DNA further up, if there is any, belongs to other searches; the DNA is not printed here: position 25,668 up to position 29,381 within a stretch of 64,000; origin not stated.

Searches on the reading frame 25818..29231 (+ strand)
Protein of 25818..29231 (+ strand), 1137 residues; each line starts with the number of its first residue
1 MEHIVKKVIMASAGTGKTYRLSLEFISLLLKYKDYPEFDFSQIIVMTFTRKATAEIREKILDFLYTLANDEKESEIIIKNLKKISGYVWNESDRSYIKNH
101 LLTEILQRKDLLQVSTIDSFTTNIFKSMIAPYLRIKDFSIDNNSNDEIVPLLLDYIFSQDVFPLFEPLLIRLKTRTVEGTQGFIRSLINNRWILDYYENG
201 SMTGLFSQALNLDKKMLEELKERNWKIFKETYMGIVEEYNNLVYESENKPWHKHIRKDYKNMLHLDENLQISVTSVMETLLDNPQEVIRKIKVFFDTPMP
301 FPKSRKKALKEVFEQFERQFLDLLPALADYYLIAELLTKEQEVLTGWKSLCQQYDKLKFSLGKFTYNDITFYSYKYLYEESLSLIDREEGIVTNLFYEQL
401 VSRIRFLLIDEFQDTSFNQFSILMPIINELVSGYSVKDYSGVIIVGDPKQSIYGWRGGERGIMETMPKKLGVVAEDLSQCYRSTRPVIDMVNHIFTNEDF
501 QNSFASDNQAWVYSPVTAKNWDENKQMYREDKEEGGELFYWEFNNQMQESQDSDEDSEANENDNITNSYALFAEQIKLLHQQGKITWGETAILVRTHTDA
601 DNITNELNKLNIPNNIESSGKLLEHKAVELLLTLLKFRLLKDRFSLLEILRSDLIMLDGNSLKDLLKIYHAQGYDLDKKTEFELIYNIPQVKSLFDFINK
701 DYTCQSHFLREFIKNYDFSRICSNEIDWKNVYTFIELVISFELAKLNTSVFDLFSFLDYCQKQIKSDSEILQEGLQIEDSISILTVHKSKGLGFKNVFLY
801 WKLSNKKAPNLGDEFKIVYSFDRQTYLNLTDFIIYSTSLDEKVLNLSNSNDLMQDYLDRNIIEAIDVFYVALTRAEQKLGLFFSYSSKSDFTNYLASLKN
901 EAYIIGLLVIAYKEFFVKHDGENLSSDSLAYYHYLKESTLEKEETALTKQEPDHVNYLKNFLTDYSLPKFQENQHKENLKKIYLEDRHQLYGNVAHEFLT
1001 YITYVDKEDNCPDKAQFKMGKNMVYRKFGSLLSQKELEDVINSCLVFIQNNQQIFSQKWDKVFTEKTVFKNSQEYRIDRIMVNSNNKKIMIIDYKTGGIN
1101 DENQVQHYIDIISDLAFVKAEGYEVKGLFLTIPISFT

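Call 35: search_protein_families(library=pfam, proteins=[window:25818-29231:+], max_evalue=0.001)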
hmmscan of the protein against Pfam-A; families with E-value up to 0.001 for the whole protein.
window:25818-29231:+ (1137 aa): 4 families
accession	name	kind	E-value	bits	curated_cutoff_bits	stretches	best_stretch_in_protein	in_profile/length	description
PF00580.27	UvrD-helicase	-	2.9e-32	112.9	23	1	8-469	17-269/271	UvrD/REP helicase N-terminal domain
PF13361.12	UvrD_C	-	1.1e-29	104.4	25.6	1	477-887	3-349/350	UvrD-like helicase C-terminal domain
PF13245.12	AAA_19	-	1.4e-10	41.9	25.1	1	8-69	15-70/134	AAA domain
PF13538.12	UvrD_C_2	-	1.4e-05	25.3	27.4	0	782-800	3-21/52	UvrD-like helicase C-terminal domain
